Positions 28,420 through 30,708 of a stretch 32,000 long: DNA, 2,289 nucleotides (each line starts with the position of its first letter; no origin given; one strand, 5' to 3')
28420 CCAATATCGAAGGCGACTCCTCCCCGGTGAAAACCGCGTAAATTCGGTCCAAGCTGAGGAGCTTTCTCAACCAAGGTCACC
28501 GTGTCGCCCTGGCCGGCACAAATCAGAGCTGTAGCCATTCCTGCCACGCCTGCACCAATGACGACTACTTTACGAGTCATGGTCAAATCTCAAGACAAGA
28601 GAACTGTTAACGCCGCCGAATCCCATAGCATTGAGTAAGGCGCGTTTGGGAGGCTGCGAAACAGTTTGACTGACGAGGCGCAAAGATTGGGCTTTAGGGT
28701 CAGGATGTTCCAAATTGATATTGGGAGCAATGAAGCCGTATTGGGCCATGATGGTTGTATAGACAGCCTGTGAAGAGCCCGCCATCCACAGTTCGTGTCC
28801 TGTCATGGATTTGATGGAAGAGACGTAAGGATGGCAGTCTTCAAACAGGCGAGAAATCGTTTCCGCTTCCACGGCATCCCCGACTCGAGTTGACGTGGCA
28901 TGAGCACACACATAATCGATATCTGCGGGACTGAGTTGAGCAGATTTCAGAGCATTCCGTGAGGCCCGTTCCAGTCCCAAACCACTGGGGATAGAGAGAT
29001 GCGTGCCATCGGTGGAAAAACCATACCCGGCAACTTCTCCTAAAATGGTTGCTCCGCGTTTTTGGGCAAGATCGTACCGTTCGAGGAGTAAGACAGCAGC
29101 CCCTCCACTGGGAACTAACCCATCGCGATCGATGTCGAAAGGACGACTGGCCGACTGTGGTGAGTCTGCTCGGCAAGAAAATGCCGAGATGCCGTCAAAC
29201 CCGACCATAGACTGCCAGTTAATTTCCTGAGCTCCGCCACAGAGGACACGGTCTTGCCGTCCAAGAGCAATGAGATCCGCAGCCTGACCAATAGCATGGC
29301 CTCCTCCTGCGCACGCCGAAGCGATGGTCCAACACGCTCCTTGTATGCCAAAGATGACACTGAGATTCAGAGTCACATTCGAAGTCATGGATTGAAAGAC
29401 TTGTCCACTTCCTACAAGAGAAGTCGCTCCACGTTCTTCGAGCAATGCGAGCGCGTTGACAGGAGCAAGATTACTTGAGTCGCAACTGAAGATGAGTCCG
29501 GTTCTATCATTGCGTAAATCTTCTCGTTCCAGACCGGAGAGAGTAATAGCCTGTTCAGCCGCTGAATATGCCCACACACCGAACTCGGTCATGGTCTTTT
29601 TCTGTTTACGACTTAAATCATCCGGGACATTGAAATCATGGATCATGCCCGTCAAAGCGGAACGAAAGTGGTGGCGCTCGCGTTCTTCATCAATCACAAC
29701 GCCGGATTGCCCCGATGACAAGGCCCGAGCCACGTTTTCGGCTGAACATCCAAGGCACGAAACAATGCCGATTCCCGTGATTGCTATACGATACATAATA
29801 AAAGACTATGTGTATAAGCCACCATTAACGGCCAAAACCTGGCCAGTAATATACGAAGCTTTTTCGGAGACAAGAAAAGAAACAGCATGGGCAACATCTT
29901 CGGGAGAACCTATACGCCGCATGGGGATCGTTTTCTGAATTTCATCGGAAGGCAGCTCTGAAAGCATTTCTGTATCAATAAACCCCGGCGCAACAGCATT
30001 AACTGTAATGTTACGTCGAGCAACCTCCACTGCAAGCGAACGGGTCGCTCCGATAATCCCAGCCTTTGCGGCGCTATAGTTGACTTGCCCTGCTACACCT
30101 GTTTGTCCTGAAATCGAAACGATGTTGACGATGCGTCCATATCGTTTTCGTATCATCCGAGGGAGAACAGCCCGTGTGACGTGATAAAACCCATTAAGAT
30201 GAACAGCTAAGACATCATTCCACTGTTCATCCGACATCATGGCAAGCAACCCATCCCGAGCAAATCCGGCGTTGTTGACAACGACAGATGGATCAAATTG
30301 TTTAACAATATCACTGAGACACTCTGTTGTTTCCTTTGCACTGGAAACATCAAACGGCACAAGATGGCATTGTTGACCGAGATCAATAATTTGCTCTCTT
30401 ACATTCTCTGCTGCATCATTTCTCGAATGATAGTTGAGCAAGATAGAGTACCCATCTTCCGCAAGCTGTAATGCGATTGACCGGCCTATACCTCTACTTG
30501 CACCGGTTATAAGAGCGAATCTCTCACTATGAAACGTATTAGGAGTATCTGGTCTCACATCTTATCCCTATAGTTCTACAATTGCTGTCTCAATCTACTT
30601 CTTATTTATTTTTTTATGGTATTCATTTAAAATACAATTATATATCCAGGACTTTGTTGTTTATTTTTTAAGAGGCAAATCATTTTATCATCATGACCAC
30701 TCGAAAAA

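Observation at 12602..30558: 18-kb, 19-gene aryl-polyene-like type II PKS/FAS plus outer-membrane export operon with no aryl-starter genes and two embedded non-canonical enzymes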

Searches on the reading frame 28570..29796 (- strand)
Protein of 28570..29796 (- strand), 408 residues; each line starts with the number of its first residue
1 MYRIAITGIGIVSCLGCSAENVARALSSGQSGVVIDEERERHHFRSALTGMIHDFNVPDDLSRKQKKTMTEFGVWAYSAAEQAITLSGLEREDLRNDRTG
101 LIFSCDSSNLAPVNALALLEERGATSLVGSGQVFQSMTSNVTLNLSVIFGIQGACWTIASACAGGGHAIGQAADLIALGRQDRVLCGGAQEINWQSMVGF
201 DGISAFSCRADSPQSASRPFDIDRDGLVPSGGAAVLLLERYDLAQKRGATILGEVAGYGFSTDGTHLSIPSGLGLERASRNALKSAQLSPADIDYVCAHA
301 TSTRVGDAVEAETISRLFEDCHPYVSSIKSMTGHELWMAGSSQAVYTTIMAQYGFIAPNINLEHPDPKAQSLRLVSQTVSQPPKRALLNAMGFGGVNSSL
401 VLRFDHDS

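Call 5: search_protein_families(library=pfam, proteins=[window:28570-29796:-], max_evalue=0.01)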
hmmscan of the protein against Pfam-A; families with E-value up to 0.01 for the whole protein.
window:28570-29796:- (408 aa): 3 families
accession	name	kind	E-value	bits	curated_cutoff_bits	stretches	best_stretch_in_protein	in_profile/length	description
PF00109.32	ketoacyl-synt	-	3.8e-31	109.1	20.8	1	3-242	3-250/252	Beta-ketoacyl synthase, N-terminal domain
PF02801.28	Ketoacyl-synt_C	-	2.3e-26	92.6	20.8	1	252-363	1-119/119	Beta-ketoacyl synthase, C-terminal domain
PF00108.29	Thiolase_N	-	0.00052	19.9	26.4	1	139-193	60-116/260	Thiolase, N-terminal domain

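Call 15: search_protein_families(library=ncbifam, proteins=[window:28570-29796:-], max_evalue=0.001)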
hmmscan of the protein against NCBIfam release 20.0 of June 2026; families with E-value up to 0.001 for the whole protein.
window:28570-29796:- (408 aa): 28 families (the best 25 are shown)
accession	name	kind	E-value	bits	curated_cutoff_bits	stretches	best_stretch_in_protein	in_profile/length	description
NF005935.0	PRK07967.1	equivalog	2.5e-102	342.8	630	1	1-403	1-402/406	beta-ketoacyl-ACP synthase I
TIGR03150.1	fabF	equivalog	5.6e-98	328.3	493.75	1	3-403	2-407/407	beta-ketoacyl-ACP synthase II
NF005589.0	PRK07314.1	subfamily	3.3e-92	309.4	387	1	2-403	4-410/413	beta-ketoacyl-ACP synthase II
NF006587.0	PRK09116.1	equivalog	1.7e-85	287.2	470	1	2-403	2-405/408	beta-ketoacyl-ACP synthase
NF004970.0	PRK06333.1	subfamily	5.2e-84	282.5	525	1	2-403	4-420/424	beta-ketoacyl-ACP synthase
NF006434.0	PRK08722.1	equivalog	2.2e-71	240.9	759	1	3-402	5-411/414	beta-ketoacyl-ACP synthase II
NF006274.0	PRK08439.1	equivalog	2.7e-71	240.5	621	1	1-402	1-403/406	beta-ketoacyl-ACP synthase II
NF005490.0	PRK07103.1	equivalog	1.5e-67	228.5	445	1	3-403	5-411/414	polyketide beta-ketoacyl:acyl carrier protein synthase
NF005076.0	PRK06501.1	equivalog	4.7e-59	200.4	629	1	4-403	13-421/425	beta-ketoacyl-ACP synthase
NF006618.0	PRK09185.1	subfamily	4.3e-58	197.2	407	1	2-403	3-391/394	beta-ketoacyl-ACP synthase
NF004618.0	PRK05952.1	equivalog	2e-52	178.4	455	1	139-403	124-381/384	beta-ketoacyl-ACP synthase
NF005916.1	PRK07910.1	equivalog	1.8e-48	165.5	560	1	4-402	14-415/418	KasA/KasB family beta-ketoacyl-ACP synthase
NF058662.1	cispenta_AmcF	equivalog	1.7e-44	152.3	325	1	4-402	2-367/369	cispentacin biosynthesis acyltransferase subunit AmcF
NF045894.1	PKS_plus_SDR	equivalog_domain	7.3e-29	100.1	1740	1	82-402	100-424/1515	type I polyketide synthase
NF040607.1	mycolic_Pks13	equivalog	6.9e-24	83.4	2100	1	137-403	246-524/1680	polyketide synthase Pks13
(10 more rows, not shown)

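Call 44: search_solved_structures(query=window:28570-29796:-, max_evalue=1e-40)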
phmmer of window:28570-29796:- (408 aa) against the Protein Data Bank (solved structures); distinct sequences matched with E-value up to 1e-40: 60.
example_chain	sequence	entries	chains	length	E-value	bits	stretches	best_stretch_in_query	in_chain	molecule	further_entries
4xox_A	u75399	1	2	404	8.4e-85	288.4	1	1-403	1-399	3-oxoacyl-ACP synthase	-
3oyt_A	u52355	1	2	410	5.2e-78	266.1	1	1-403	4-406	3-oxoacyl-[acyl-carrier-protein] synthase I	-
7pps_A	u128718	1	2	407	9.4e-78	265.2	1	1-403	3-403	3-oxoacyl-[acyl-carrier-protein] synthase 1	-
1dd8_A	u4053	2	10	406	1e-76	261.8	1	1-403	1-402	BETA-KETOACYL [ACYL CARRIER PROTEIN] SYNTHASE I | KETOACYL SYNTHASE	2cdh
1fj4_A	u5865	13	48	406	3.7e-76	260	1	1-403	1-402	BETA-KETOACYL-[ACYL CARRIER PROTEIN] SYNTHASE I | BETA-KETOACYL ACYL CARRIER PROTEIN SYNTHASE I | 3-oxoacyl-[acyl-carrier-protein] synthase I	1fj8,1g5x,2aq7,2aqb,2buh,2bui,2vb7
5kof_B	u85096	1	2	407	3.7e-76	260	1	1-403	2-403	3-oxoacyl-[acyl-carrier-protein] synthase 1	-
7sqi_A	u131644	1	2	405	5.7e-76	259.4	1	1-403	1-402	Beta-ketoacyl-ACP synthase I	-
9mlw_A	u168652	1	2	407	6.4e-76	259.2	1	3-403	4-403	3-oxoacyl-[acyl-carrier-protein] synthase 1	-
2byw_A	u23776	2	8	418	1e-75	258.6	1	1-403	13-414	3-OXOACYL-[ACYL-CARRIER-PROTEIN] SYNTHASE I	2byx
1h4f_A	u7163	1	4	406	1e-75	258.5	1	1-403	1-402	3-OXOACYL-[ACYL-CARRIER-PROTEIN] SYNTHASE I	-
7sz9_A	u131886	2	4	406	1.2e-75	258.3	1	3-403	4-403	3-oxoacyl-[acyl-carrier-protein] synthase 1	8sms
1f91_A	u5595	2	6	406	2.8e-75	257.1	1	1-403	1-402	BETA-KETOACYL-[ACYL-CARRIER-PROTEIN] SYNTHASE I | FATTY ACID SYNTHASE, KS DOMAIN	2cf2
1ek4_A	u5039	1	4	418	3.1e-75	257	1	1-403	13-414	BETA-KETOACYL [ACYL CARRIER PROTEIN] SYNTHASE I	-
2byy_A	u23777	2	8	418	5.5e-75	256.1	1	1-403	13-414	3-OXOACYL-[ACYL-CARRIER-PROTEIN] SYNTHASE I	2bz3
2byz_A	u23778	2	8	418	5.6e-75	256.1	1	1-403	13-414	3-OXOACYL-[ACYL-CARRIER-PROTEIN] SYNTHASE I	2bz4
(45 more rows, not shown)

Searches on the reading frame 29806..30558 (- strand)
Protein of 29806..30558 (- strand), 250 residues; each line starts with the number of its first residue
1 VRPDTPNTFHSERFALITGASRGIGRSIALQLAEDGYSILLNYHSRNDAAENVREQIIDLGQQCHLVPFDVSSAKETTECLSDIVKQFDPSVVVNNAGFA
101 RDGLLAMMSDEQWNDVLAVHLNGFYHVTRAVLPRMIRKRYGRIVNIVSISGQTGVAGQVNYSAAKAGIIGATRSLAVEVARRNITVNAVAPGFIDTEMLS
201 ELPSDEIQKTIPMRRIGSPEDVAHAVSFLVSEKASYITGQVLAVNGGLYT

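Call 5: search_protein_families(library=pfam, proteins=[window:29806-30558:-], max_evalue=0.01)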
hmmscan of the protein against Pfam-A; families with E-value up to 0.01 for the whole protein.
window:29806-30558:- (250 aa): 5 families
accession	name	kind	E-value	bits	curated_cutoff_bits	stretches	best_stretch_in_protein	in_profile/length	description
PF13561.12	adh_short_C2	-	2.1e-62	211.3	27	1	19-248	1-235/236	Enoyl-(Acyl carrier protein) reductase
PF00106.31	adh_short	-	3e-55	187.2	26.6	1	14-205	2-193/195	short chain dehydrogenase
PF08659.16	KR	-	1.3e-20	74.5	22.6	1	16-166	4-154/180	KR domain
PF01370.27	Epimerase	-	8.7e-05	22.5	20.9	1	15-103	1-77/240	NAD dependent epimerase/dehydratase family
PF23441.1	SDR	-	0.0019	18.1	27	1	164-248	166-255/258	SDR-like rossmann domain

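Call 15: search_protein_families(library=ncbifam, proteins=[window:29806-30558:-], max_evalue=0.001)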
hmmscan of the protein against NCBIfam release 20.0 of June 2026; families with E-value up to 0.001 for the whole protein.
window:29806-30558:- (250 aa): 234 families (the best 25 are shown)
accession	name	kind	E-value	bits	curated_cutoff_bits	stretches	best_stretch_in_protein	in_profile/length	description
NF053542.1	FlxB_rubin_SDR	equivalog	3.6e-98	328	340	1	14-248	2-239/239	flexirubin biosynthesis SDR family reductase FlxB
NF004200.0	PRK05653.1-5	equivalog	3e-92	308.6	273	1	13-248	3-241/242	3-oxoacyl-ACP reductase FabG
TIGR01830.1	3oxo_ACP_reduc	equivalog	1.6e-87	293.2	297.75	1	15-249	1-239/239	3-oxoacyl-[acyl-carrier-protein] reductase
NF004197.0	PRK05653.1-1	equivalog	6.6e-82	274.9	332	1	12-249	7-247/249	3-oxoacyl-ACP reductase FabG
NF009466.0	PRK12826.1-2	subfamily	1.5e-79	267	222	1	12-249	3-245/248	3-oxoacyl-ACP reductase FabG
NF009464.0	PRK12824.1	subfamily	1.8e-79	266.9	269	1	12-249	2-243/245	3-oxoacyl-ACP reductase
TIGR01829.1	AcAcCoA_reduct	subfamily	1.3e-77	260.7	302.1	1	13-249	1-241/242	acetoacetyl-CoA reductase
NF004199.0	PRK05653.1-4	equivalog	3.2e-75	252.9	301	1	12-249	5-246/247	3-oxoacyl-ACP reductase FabG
NF004198.0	PRK05653.1-3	equivalog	1.7e-74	250.4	296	1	8-249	3-247/248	3-oxoacyl-ACP reductase FabG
TIGR01831.1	fabG_rel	equivalog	2.4e-74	249.7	338.85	1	16-248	2-238/239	3-ketoacyl-ACP reductase FabG2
NF047420.2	EF_P_mod_YmfI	equivalog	1.4e-73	247.6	238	1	14-249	1-236/236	elongation factor P 5-aminopentanone reductase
NF009546.0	PRK12935.1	equivalog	4.5e-65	219.6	418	1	13-249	7-246/247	acetoacetyl-CoA reductase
NF009547.0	PRK12936.1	subfamily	3.3e-63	213.5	436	1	12-248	6-242/245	3-ketoacyl-(acyl-carrier-protein) reductase NodG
NF005559.1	PRK07231.1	subfamily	2.5e-60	204.1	215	1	11-248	3-247/249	glucose 1-dehydrogenase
NF040605.2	mycolic_FabG1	exception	5.7e-60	203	420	1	13-248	2-229/233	3-oxoacyl-ACP reductase FabG1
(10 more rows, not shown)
